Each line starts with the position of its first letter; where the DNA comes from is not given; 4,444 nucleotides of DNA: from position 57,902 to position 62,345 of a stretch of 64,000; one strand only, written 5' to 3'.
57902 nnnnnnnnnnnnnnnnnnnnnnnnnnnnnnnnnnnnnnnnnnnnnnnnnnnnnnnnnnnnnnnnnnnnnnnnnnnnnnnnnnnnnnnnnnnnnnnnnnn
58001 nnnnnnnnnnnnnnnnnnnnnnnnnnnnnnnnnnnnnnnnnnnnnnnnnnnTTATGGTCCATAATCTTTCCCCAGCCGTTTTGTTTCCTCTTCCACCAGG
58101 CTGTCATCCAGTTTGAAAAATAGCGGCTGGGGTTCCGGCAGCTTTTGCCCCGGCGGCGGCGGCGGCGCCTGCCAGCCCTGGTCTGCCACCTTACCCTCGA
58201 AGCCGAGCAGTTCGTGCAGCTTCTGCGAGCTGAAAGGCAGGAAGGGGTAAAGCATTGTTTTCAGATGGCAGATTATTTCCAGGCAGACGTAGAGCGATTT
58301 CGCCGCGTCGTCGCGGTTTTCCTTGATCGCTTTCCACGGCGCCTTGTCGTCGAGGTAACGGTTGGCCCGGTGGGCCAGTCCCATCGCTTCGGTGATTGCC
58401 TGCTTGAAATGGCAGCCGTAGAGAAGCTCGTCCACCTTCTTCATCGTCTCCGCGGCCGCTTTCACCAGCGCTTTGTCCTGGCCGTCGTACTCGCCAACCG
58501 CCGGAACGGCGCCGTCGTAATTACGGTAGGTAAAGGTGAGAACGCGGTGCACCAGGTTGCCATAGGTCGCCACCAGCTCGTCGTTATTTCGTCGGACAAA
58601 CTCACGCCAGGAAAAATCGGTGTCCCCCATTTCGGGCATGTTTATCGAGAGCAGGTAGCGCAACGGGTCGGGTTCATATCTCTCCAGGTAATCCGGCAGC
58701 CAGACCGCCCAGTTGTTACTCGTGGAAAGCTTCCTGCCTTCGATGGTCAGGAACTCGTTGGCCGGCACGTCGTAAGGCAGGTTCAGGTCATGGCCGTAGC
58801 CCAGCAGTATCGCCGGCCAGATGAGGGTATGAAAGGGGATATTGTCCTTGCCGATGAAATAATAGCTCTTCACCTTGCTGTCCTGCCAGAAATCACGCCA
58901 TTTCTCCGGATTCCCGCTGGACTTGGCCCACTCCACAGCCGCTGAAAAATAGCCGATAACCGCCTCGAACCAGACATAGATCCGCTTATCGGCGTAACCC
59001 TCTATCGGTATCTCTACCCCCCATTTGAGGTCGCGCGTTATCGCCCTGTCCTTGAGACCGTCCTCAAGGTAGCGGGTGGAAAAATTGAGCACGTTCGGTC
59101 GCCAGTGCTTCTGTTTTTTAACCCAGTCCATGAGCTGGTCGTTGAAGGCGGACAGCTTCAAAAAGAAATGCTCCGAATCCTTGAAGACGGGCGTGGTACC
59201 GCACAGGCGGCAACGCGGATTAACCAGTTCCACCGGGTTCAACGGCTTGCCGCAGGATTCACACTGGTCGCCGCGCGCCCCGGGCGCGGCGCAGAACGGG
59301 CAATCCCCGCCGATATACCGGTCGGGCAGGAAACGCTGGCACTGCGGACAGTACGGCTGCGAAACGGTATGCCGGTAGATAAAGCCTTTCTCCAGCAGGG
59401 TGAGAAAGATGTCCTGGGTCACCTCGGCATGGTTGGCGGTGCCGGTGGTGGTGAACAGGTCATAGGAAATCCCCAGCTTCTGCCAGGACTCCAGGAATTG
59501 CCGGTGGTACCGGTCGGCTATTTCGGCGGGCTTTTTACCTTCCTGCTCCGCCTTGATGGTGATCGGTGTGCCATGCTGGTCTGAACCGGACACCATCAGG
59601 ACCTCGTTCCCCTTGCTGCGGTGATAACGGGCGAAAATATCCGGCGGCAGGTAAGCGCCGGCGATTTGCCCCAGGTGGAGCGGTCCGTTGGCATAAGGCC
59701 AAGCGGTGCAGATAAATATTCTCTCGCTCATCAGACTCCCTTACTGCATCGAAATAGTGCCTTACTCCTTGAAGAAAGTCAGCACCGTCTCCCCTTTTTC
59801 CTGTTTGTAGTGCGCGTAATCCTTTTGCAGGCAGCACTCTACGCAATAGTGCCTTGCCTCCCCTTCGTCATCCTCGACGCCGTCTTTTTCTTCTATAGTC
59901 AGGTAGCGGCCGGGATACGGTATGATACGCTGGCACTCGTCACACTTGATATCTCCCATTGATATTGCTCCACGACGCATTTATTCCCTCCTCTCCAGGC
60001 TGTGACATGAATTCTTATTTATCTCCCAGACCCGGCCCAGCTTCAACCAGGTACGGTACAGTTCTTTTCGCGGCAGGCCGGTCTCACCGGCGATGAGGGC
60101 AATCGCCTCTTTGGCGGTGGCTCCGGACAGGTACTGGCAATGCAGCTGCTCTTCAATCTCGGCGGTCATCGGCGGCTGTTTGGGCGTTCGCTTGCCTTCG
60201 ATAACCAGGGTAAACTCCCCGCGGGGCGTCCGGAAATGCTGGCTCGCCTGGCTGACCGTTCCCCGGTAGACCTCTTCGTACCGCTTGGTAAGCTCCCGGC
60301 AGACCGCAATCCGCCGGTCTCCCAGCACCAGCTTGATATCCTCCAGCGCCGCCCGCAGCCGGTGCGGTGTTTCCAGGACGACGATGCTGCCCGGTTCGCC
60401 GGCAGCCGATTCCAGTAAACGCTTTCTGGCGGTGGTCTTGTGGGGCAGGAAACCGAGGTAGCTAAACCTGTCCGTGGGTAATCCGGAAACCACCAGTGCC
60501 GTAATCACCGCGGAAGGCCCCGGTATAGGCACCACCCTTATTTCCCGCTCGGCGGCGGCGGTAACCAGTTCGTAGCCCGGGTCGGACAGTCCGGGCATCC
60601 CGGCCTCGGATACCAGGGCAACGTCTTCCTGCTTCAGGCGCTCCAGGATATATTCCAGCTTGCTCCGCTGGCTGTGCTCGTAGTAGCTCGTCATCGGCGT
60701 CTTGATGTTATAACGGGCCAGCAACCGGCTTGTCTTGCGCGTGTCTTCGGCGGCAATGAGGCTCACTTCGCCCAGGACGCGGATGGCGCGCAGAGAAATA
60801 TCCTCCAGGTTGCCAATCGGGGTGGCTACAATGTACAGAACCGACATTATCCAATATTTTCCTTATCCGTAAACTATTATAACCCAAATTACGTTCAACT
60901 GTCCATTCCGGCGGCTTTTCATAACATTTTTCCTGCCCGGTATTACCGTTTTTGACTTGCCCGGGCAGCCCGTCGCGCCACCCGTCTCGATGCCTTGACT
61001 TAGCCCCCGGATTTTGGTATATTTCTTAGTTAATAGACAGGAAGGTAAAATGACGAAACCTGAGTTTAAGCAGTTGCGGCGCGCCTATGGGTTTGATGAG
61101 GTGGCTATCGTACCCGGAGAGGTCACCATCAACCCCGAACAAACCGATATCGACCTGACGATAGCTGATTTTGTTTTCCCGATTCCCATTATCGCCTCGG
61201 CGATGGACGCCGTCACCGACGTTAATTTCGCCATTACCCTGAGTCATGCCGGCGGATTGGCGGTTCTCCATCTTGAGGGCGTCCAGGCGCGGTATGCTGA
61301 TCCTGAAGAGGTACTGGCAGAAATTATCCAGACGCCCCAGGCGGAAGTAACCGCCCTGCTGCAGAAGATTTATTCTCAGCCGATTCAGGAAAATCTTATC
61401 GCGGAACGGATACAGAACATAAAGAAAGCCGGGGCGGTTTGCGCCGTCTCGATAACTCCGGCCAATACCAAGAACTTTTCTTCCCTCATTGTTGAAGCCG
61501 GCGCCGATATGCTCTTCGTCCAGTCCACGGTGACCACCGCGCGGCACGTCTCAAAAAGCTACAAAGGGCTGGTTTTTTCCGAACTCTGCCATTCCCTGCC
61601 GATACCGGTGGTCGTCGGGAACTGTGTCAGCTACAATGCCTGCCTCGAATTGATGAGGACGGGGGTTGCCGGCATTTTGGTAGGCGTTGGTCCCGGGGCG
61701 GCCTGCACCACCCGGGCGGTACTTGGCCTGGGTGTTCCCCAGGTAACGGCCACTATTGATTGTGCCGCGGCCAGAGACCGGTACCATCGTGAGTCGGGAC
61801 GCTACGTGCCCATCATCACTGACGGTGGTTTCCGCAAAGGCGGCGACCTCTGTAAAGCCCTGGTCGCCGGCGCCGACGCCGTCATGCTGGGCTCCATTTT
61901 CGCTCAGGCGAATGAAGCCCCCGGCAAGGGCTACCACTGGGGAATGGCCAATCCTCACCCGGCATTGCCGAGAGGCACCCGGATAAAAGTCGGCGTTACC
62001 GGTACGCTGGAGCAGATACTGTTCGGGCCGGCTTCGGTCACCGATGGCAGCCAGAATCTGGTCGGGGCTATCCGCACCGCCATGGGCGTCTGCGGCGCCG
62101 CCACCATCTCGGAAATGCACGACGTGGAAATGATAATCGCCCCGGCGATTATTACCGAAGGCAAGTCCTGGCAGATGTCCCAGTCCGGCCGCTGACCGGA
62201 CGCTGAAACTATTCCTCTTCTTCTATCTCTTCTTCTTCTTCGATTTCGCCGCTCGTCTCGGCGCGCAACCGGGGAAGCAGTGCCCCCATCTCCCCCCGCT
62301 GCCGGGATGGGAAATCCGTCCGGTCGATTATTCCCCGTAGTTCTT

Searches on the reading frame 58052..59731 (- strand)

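Call 87: search_protein_families(library=pfam, proteins=[window:58052-59731:-], max_evalue=0.00001)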
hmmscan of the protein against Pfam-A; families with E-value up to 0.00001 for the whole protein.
window:58052-59731:- (559 aa): 5 families
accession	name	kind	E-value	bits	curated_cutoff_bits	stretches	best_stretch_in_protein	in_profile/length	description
PF09334.17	tRNA-synt_1g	-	8.5e-155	515.8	20.1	1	6-398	2-391/391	tRNA synthetases class I (M)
PF00133.28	tRNA-synt_1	-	4.9e-19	68.8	22.7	1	7-243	27-245/414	tRNA synthetases class I (I, L, M and V)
PF19303.5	Anticodon_3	-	8e-15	55.4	23.5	1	409-553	1-147/152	Anticodon binding domain of methionyl tRNA ligase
PF08264.19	Anticodon_1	-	6.2e-10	39.6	25.1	1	419-523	1-107/148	Anticodon-binding domain of tRNA ligase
PF01406.26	tRNA-synt_1e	-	6.2e-08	32.8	27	0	6-122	13-125/301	tRNA synthetases class I (C) catalytic domain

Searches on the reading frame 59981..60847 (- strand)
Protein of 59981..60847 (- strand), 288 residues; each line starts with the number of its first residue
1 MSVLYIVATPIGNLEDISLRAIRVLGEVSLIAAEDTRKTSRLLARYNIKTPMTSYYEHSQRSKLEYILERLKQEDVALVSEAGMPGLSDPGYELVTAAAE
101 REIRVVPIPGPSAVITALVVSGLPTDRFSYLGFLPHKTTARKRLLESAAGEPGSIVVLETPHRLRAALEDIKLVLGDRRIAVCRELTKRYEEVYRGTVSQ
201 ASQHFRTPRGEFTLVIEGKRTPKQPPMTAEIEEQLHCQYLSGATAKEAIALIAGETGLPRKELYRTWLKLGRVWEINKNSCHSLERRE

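Call 87: search_protein_families(library=pfam, proteins=[window:59981-60847:-], max_evalue=0.00001)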
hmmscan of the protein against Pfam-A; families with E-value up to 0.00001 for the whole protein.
window:59981-60847:- (288 aa): 1 family
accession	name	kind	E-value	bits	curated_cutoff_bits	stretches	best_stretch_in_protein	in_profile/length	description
PF00590.25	TP_methylase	-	4.2e-35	122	27.8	1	4-201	2-211/212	Tetrapyrrole (Corrin/Porphyrin) Methylases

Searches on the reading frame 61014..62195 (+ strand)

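Call 87: search_protein_families(library=pfam, proteins=[window:61014-62195:+], max_evalue=0.00001)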
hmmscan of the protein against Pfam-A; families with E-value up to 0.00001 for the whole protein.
window:61014-62195:+ (393 aa): 2 families
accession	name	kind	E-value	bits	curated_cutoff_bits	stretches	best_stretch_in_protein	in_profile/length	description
PF00478.31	IMPDH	-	3.8e-55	187.7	25.6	1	25-306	2-249/345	IMP dehydrogenase / GMP reductase domain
PF01070.24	FMN_dh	-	1.9e-08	34.2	24.9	1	189-304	211-313/350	FMN-dependent dehydrogenase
